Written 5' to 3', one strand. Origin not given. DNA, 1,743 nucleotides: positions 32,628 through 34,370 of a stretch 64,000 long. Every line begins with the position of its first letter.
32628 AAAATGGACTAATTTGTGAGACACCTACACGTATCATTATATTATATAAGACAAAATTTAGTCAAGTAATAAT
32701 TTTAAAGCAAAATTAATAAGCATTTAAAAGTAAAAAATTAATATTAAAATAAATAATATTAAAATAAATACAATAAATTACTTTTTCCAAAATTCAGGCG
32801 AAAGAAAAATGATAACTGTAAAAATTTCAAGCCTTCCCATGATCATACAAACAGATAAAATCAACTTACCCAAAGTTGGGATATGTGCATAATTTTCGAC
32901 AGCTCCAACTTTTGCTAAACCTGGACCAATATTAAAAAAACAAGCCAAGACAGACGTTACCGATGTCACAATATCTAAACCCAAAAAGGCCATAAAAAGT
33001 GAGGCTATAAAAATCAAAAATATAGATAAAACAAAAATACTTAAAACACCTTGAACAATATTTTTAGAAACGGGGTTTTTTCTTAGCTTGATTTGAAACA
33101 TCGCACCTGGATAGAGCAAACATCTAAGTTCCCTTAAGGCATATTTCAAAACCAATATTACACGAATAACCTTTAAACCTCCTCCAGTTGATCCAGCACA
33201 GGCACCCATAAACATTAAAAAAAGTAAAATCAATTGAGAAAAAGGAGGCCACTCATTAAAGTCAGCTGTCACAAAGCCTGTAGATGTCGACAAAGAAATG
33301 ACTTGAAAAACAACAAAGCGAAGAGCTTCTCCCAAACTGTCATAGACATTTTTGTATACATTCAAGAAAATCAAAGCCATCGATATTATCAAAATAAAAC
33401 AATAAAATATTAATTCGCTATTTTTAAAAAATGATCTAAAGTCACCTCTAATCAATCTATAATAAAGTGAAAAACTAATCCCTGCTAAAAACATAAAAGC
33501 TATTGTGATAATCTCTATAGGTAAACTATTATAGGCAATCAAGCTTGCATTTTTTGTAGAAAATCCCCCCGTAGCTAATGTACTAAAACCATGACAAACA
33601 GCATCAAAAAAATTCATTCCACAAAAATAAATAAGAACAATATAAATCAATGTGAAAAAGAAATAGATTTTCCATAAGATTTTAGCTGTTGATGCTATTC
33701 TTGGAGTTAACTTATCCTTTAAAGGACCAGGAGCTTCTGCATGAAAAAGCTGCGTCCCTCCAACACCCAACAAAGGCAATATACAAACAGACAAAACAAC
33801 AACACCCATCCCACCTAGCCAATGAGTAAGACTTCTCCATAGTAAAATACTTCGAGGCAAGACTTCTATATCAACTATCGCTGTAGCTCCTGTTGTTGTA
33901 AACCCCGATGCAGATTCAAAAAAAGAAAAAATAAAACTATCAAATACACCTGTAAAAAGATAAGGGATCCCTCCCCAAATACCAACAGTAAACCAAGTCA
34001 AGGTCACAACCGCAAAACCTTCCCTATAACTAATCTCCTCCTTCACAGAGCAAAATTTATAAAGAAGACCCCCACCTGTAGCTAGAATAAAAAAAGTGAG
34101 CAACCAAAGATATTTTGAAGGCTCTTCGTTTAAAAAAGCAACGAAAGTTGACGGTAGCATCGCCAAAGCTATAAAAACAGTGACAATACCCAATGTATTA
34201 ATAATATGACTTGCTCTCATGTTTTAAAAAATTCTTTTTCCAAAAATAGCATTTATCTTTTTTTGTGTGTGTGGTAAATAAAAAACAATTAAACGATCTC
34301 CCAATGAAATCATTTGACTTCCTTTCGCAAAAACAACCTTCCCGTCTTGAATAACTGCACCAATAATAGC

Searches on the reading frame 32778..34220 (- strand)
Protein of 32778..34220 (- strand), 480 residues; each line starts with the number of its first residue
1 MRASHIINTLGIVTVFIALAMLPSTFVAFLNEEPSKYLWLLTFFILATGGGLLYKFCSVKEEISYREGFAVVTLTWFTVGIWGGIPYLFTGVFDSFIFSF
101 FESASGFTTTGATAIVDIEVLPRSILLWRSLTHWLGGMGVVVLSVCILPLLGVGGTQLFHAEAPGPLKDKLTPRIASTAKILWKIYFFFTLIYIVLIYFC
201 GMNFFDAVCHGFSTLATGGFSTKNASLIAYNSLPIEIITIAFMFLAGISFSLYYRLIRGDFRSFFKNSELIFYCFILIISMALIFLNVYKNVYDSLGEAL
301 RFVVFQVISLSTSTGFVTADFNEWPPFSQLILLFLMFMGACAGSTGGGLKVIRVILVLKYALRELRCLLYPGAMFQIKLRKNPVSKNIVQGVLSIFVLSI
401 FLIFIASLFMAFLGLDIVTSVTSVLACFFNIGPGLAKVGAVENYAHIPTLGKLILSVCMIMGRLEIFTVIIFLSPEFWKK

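Call 7: search_protein_families(library=pfam, proteins=[window:32778-34220:-], max_evalue=0.001)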
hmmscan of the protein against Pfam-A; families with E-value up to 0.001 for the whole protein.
window:32778-34220:- (480 aa): 1 family
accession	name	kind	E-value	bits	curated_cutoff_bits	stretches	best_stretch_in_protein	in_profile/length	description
PF02386.22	TrkH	-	1.5e-68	232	27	1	43-475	10-497/502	Cation transport protein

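Call 16: find_related_loci(query=window:32781-34220:-, collection=genome_contigs, flank=10000)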
Query window:32781-34220:- (480 aa) in genome_contigs; peptide patterns used: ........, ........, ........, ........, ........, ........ (x = any residue, [..] = any of these).
600 stretches matched a pattern (row limit reached: there are more); 599 encode a relative of the query (tblastn E <= 1e-3); the best 80 are kept; 80 distinct loci.
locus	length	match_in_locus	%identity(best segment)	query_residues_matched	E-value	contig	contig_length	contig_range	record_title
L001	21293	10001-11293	50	50-480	1e-141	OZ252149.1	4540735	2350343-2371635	MAG: Candidatus Latescibacterota bacterium isolate 5250bc21-db7e-4a39-8016-0dfc5ffc07cb genome assembly, chromosome: 1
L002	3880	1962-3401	47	1-478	5e-144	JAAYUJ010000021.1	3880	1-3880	MAG: Deltaproteobacteria bacterium isolate AS27yjCOA_149 2771_AS27, whole genome shotgun sequence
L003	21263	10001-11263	49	60-480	2e-139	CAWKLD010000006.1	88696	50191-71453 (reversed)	MAG: uncultured delta proteobacterium isolate MFD04716.bin.2.216 genome assembly, contig: contig_25354, whole genome sho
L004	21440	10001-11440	48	1-480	6e-139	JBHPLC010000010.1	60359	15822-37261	Candidate division KSB1 bacterium isolate SAG AM-322-I22 AM-322-I22_NODE_10, whole genome shotgun sequence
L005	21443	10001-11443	45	1-480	2e-138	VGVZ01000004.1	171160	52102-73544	MAG: Ignavibacteria bacterium isolate K_DeepCast_100m_m2_316 K_DeepCast_100m_m2_316_Ga0194127_10000041, whole genome sho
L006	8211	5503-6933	47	6-480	2e-138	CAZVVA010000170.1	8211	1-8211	MAG TPA_asm: uncultured Candidatus Sumerlaeota bacterium isolate SRP068000_co3_541 genome assembly, contig: NODE_13495_l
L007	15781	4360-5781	46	6-479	2e-138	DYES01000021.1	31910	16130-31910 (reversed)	MAG TPA_asm: Desulfovirgula sp. isolate Tomsk_54_15 Tomsk_k141_18818, whole genome shotgun sequence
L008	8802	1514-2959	47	1-480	2e-138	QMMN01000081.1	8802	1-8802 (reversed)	MAG: Deltaproteobacteria bacterium isolate B60_G16 B60_Guay16_scaffold_06653, whole genome shotgun sequence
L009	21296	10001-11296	50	50-480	1e-136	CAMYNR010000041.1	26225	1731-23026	MAG: uncultured Desulfuromonadales bacterium isolate FO_M_Desulfobacterota_21 genome assembly, contig: scaffold_1720, wh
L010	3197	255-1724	48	1-480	5e-142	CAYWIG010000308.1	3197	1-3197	MAG TPA_asm: uncultured Myxococcales bacterium isolate SRP077602_co8_292 genome assembly, contig: NODE_41863_length_3197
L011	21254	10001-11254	52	63-480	7e-136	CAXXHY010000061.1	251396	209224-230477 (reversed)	MAG: Desulfovibrionaceae bacterium isolate 0e13dead-c97d-465e-96e4-3b16588dd403 genome assembly, contig: contig_61, whol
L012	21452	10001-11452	46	1-480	1e-135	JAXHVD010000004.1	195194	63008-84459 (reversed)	MAG: Thermodesulfobacteriota bacterium isolate MAG68_tar_biofilm MAG68_4, whole genome shotgun sequence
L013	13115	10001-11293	48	50-480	2e-135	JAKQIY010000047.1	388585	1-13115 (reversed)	MAG: bacterium isolate USDV_maxbin.027 k141_1642933, whole genome shotgun sequence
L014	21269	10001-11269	50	58-480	1e-135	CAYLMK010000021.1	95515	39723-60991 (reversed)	MAG TPA_asm: uncultured Thermodesulfobacteriota bacterium isolate binchicken_co274_253 genome assembly, contig: NODE_558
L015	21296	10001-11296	51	50-479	3e-135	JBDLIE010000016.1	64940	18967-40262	MAG: Thermodesulfobacteriota bacterium isolate MAG014 MAG014_16, whole genome shotgun sequence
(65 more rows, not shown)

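Call 70: find_encoding_contigs(protein=window:32778-34220:-, flank=2000, max_places=3)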
Protein window:32778-34220:- (480 aa): 2 contigs read that carry it; 1 place shown.
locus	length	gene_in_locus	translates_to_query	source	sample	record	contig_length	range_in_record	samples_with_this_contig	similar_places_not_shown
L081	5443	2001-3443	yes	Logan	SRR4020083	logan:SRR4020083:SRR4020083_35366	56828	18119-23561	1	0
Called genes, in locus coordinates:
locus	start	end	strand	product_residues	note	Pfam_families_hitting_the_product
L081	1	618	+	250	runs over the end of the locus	-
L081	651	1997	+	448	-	PF02254:TrkA_N, PF13241:NAD_binding_7 (faint), PF02080:TrkA_C, PF02254:TrkA_N, PF02080:TrkA_C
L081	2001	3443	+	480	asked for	PF02386:TrkH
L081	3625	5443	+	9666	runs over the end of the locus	-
